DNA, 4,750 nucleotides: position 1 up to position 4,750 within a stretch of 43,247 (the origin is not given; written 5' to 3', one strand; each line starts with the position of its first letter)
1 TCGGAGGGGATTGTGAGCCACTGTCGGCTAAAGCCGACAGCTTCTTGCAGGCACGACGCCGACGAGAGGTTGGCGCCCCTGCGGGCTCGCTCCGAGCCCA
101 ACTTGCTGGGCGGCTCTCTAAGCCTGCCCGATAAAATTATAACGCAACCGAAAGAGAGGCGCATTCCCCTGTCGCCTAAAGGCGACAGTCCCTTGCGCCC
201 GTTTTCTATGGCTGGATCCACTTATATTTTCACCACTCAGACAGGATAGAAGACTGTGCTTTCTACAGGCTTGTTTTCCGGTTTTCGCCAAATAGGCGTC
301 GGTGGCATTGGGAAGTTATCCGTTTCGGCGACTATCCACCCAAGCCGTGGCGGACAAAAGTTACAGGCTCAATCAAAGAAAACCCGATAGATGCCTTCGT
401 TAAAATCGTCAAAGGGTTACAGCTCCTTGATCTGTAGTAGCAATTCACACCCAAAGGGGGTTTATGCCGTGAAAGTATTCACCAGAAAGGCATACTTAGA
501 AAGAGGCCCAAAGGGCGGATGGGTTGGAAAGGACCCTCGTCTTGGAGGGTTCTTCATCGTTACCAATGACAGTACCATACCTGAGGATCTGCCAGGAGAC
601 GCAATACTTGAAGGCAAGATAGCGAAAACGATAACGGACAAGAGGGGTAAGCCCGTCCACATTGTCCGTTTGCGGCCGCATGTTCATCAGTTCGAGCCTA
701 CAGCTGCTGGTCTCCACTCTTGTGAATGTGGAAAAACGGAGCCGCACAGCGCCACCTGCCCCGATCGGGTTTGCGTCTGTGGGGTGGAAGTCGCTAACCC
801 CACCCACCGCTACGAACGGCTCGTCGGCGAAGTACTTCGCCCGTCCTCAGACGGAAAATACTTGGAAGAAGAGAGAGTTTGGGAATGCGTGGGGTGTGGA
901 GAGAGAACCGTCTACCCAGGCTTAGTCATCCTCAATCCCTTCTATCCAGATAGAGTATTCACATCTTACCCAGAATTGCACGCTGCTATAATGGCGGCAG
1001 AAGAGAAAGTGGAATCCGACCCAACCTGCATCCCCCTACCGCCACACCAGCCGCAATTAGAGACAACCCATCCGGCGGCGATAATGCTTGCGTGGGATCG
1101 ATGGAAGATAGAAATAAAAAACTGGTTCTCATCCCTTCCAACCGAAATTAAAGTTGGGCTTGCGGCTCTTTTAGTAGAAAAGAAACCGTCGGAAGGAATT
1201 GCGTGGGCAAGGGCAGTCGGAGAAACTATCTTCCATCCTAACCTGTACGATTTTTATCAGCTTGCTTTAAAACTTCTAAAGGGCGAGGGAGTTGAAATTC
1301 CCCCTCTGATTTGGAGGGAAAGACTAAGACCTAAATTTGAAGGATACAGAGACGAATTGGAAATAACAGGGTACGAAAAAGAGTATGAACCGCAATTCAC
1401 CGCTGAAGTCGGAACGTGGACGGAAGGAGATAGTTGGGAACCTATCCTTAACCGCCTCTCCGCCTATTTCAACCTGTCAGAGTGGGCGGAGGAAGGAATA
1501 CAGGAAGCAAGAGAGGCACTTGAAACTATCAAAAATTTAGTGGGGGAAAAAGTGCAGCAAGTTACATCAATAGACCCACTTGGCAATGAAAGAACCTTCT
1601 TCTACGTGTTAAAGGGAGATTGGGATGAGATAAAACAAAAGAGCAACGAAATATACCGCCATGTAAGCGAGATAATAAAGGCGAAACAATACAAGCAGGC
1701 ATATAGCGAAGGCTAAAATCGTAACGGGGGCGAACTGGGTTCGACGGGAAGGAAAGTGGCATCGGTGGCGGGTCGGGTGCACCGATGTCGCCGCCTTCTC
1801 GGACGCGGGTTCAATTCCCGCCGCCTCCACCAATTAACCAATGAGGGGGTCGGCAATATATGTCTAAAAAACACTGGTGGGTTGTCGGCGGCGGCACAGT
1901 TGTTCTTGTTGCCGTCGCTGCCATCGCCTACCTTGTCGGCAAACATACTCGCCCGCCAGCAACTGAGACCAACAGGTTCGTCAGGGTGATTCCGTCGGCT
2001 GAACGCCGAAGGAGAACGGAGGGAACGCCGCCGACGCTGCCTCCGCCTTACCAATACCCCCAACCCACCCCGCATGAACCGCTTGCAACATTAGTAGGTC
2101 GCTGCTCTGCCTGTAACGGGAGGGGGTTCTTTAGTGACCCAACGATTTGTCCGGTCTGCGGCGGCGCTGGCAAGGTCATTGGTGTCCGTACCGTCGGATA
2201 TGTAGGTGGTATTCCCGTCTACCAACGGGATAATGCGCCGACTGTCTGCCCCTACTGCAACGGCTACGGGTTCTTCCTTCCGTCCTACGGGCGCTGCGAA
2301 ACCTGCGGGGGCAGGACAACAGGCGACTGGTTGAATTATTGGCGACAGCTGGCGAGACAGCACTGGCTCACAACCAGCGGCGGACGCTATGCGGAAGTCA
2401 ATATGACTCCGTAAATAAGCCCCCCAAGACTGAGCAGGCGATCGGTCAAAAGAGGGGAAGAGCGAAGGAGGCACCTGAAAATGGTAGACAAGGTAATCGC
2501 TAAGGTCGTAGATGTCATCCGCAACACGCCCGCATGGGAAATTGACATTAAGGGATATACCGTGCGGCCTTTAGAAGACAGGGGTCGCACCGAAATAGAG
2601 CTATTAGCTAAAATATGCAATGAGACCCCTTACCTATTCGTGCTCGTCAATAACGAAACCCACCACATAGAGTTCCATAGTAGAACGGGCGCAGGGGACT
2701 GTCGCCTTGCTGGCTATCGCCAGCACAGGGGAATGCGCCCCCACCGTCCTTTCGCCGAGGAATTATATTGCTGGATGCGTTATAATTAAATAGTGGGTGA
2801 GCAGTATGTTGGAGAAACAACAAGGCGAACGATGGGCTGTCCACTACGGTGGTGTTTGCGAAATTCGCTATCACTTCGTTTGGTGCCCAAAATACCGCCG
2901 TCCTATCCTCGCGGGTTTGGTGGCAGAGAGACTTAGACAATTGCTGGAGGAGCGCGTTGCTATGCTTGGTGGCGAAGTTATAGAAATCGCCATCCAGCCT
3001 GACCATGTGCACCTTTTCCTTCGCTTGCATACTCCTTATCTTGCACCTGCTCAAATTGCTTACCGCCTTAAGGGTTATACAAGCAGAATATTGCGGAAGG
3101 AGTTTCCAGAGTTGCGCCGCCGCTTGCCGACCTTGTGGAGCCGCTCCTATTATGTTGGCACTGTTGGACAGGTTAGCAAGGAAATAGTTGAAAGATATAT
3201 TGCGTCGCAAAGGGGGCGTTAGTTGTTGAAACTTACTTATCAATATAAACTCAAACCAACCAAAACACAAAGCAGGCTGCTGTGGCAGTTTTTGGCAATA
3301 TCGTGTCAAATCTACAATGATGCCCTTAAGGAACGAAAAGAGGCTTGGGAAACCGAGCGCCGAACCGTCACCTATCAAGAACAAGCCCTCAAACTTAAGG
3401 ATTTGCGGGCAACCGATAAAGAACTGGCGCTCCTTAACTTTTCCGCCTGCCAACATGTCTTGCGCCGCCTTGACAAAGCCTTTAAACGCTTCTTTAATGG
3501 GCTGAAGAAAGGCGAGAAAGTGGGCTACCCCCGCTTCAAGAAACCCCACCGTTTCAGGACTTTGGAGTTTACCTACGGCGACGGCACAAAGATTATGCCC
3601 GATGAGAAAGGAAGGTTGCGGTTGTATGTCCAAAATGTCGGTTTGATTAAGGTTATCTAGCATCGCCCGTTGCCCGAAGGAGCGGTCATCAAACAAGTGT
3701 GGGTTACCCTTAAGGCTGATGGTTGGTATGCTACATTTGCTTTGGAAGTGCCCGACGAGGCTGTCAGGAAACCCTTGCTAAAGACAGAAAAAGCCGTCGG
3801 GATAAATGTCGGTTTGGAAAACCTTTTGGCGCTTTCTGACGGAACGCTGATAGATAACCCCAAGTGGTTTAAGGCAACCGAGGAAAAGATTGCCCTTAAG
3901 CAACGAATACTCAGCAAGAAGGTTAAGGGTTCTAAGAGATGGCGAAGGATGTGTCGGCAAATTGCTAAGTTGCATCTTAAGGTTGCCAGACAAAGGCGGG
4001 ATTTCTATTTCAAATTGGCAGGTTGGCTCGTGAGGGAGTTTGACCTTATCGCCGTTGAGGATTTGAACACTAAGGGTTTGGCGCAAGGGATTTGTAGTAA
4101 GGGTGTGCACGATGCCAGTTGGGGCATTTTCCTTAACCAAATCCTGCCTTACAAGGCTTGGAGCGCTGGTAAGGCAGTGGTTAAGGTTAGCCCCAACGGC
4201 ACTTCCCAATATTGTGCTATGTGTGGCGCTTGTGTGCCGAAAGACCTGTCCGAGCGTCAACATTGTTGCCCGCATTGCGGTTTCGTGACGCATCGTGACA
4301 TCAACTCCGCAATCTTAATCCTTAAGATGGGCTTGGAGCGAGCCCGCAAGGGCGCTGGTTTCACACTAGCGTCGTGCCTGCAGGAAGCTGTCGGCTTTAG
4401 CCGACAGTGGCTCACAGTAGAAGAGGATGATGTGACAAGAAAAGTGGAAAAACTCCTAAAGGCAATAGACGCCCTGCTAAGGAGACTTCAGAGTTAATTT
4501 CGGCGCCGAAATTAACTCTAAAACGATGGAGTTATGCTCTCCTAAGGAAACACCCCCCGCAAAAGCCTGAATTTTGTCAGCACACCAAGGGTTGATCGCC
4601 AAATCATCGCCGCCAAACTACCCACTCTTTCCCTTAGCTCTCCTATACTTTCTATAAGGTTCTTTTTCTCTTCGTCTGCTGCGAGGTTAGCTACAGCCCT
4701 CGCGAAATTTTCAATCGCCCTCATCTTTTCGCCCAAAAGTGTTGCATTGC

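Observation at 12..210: ORF-less LE+RE miniature elements that keep a TATAAT box and an omega-RNA-like scaffold, with G:U-only covariation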

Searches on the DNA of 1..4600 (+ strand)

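Call 12: search_rna_families(source=window, start=1, end=4600, threshold=evalue, max_evalue=10)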
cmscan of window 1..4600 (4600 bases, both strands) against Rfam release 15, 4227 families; matches with E-value up to 10: 7.
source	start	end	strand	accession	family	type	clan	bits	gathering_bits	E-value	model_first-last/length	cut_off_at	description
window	1726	1832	+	RF00023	tmRNA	Gene;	CL00001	93.2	47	3.8e-36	1-374/374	no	transfer-messenger RNA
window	1805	1852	+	RF04321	tmRNA_permuted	Gene;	-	31.2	47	0.0011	36-93/213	no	permuted transfer-messenger RNA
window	4119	4196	+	RF04265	mir-4650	Gene; miRNA;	-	28.2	80.7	0.0057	1-97/97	no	mir-4650 microRNA precursor family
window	4119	4196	-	RF04265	mir-4650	Gene; miRNA;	-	19.6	80.7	1.9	1-97/97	no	mir-4650 microRNA precursor family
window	1764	1830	-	RF04354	Plastid-ycf2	Cis-reg;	-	18.9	65.7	2.8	1-75/75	no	Plastid-ycf2 5UTR RNA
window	1758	1825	+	RF01684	mascRNA-menRNA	Gene;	-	18.3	42.5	4.2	1-56/56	no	MALAT1-associated small cytoplasmic RNA/MEN beta RNA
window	4485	4524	-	RF03556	mir-559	Gene; miRNA;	-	18.1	95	9.8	1-91/91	no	mir-559 microRNA precursor family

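Call 51: build_rna_model(alignment_id=A5, structure=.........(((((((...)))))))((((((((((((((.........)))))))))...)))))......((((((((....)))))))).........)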
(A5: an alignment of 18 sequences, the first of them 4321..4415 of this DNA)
Model R1 built from alignment A5 (18 sequences, 101 columns); structure: as given.
model positions 95; base pairs 29; branch points 2; effective number of sequences 1.12; information 0.602 bits per position. Calibrated on 0.2 Mb of random sequence (short: E-values are rough).
structure used (alignment columns):
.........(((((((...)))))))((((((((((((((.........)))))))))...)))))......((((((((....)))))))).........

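Call 52: search_with_rna_model(model_id=R1, sources=[window, L001, L002, L003, L004, L005, L006, L007, L008, L009, L010, L011, L012, L013, L014, L015, L016, L017, L018, L019, L020, L021, L022, L023, L024, L025, L026, L027, L028, L029, L030, L031, L032, L033, L034, L035, L036, L037, L038, L039, L040, L041, L084, L085, L086, L087, L088, L089, L090, L091, L092, L093, L094], max_evalue=1)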
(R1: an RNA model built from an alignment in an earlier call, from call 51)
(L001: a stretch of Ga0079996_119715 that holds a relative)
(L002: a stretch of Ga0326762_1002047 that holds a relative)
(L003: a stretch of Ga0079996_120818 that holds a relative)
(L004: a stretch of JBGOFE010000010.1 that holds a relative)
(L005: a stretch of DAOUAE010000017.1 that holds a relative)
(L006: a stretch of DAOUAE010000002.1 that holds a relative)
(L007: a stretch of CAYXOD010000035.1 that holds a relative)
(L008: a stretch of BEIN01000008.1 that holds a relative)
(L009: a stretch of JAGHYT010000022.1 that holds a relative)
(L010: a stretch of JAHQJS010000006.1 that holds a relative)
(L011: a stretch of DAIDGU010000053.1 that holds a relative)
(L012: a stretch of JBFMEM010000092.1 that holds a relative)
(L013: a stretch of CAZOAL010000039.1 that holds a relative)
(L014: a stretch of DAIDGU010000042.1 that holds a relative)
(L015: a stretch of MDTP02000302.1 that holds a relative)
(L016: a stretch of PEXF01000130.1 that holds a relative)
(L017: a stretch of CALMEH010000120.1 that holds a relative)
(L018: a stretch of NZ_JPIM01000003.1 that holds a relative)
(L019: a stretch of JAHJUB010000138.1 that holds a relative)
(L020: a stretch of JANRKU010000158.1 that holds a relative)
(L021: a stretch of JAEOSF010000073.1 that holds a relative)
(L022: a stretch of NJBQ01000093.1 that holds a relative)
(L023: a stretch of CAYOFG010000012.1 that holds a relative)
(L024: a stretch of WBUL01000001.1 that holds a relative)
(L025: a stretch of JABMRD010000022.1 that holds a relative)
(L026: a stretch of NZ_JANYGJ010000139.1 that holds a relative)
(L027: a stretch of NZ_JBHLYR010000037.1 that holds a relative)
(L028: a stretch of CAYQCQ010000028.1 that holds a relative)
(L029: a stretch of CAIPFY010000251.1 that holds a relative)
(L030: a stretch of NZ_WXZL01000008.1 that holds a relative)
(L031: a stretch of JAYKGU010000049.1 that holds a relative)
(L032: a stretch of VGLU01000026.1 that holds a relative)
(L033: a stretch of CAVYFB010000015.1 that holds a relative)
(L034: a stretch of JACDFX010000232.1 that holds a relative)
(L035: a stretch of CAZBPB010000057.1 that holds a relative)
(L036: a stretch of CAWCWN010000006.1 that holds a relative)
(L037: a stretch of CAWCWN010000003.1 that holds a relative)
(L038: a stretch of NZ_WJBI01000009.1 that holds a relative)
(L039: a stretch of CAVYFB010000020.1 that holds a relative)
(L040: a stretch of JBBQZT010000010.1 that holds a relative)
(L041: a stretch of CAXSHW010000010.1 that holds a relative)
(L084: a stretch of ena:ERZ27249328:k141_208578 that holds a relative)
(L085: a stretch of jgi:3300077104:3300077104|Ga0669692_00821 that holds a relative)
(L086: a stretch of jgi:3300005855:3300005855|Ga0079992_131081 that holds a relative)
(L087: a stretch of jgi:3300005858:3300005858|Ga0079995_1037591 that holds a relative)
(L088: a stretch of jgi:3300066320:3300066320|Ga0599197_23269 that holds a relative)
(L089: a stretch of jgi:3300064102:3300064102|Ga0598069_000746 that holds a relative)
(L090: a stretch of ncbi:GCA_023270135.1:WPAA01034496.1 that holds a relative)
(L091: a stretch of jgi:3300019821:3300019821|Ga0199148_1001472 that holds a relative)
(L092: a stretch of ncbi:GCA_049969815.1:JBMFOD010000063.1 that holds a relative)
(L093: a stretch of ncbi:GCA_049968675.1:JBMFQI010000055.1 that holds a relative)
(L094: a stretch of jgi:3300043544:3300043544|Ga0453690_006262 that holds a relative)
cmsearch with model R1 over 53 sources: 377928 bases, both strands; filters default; matches with E-value up to 1: 43.
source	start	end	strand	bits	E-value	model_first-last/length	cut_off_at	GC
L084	1603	1697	+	108.5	4.8e-22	1-95/95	no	0.58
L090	5096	5190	+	107.7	7.3e-22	1-95/95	no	0.59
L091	5096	5190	+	107.7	7.3e-22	1-95/95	no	0.59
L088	5096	5190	+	106.8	1.2e-21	1-95/95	no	0.53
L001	2862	2956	-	106.5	1.4e-21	1-95/95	no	0.67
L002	2857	2951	-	106.5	1.4e-21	1-95/95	no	0.67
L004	4096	4190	+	105.8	2e-21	1-95/95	no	0.6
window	13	107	-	105.5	2.4e-21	1-95/95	no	0.66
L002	5877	5971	-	105.5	2.4e-21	1-95/95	no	0.66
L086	5096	5190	+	105.2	2.7e-21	1-95/95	no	0.58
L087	1812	1906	+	105.2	2.7e-21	1-95/95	no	0.58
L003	5170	5264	-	105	3e-21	1-95/95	no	0.67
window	4321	4415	+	101.1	2.2e-20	1-95/95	no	0.61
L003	1242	1336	-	100.4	3.3e-20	1-95/95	no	0.67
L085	4402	4497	+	98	1.1e-19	1-95/95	no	0.57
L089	5105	5199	+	96.2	2.9e-19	1-95/95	no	0.52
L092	5107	5205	+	92.1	2.4e-18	1-95/95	no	0.74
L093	3085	3183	+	92.1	2.4e-18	1-95/95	no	0.74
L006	4099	4193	+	91.9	2.7e-18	1-95/95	no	0.58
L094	2239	2327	+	89.2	1.1e-17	1-95/95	no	0.55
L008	4022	4113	+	88.2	1.8e-17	1-95/95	no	0.6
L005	4096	4184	+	81.9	4.8e-16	1-95/95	no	0.62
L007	2558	2654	+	49.6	9e-09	1-95/95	no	0.54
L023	4055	4137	+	40.7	9.4e-07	1-95/95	no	0.51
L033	4068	4161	+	28.6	0.0005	1-95/95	no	0.62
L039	4068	4161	+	27.8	0.00072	1-95/95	no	0.57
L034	4060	4156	+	22.2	0.013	1-95/95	no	0.64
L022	4055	4149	+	18.5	0.094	1-95/95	no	0.55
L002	5820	5912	+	17.8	0.13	1-95/95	no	0.55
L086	5163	5182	-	15.1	0.53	68-87/95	no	0.75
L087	1879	1898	-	15.1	0.53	68-87/95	no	0.75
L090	5163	5182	-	14.8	0.63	68-87/95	no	0.7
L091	5163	5182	-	14.8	0.63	68-87/95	no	0.7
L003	5105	5205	+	14.6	0.69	1-95/95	no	0.56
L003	4376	4455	-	14.4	0.79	1-95/95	no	0.66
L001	2870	2889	+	14.2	0.84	68-87/95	no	0.6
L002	2865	2884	+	14.2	0.84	68-87/95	no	0.6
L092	3449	3528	+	14.1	0.9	1-95/95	no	0.69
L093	1427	1506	+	14.1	0.9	1-95/95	no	0.69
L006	1129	1219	+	14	0.94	1-95/95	no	0.71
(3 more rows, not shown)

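Call 68: search_rna_families(source=window, start=1600, end=2000, threshold=gathering, show_alignments=1)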
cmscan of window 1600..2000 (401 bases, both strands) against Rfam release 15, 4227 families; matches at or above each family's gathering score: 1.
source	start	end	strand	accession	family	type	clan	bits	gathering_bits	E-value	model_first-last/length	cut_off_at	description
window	1726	1832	+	RF00023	tmRNA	Gene;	CL00001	93.2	47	3.3e-37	1-374/374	no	transfer-messenger RNA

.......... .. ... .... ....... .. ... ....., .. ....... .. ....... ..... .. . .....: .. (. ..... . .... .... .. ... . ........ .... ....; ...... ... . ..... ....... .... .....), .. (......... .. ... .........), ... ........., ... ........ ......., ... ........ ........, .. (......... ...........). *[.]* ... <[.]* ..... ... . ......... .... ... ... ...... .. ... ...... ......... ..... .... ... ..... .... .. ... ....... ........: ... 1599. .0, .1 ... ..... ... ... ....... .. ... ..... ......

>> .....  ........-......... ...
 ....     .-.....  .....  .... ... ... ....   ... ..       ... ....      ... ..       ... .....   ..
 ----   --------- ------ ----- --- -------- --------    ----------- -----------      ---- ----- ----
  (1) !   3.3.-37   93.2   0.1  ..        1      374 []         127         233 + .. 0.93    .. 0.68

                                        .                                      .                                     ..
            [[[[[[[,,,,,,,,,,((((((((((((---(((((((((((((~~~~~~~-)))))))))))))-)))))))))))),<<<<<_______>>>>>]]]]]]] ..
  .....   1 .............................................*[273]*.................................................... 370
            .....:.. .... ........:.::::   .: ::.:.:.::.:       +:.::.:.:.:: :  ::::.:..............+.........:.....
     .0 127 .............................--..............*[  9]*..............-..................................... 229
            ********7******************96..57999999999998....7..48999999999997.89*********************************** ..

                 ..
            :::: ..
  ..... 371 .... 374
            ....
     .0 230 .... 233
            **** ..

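Call 74: search_with_rna_model(model_id=R1, sources=[L095, L096, L097, L098], max_evalue=1)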
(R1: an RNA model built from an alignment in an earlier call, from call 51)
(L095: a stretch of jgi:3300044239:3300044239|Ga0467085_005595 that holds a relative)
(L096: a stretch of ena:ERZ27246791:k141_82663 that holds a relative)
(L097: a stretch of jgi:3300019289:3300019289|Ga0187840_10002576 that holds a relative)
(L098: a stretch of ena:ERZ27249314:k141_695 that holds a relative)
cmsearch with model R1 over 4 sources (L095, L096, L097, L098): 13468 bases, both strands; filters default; matches with E-value up to 1: 10.
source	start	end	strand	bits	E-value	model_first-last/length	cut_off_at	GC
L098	1312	1406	+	106.3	5.5e-23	1-95/95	no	0.62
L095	2276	2370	-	102.7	3.6e-22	1-95/95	no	0.62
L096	2276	2370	-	102.7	3.6e-22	1-95/95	no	0.62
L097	2130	2224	-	102.7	3.6e-22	1-95/95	no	0.62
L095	1983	2077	-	100.8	9.4e-22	1-95/95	no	0.61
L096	1983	2077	-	100.8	9.4e-22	1-95/95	no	0.61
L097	1837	1931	-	100.8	9.4e-22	1-95/95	no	0.61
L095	2226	2311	+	14.2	0.03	1-95/95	no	0.51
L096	2226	2311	+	14.2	0.03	1-95/95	no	0.51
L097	2080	2165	+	14.2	0.03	1-95/95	no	0.51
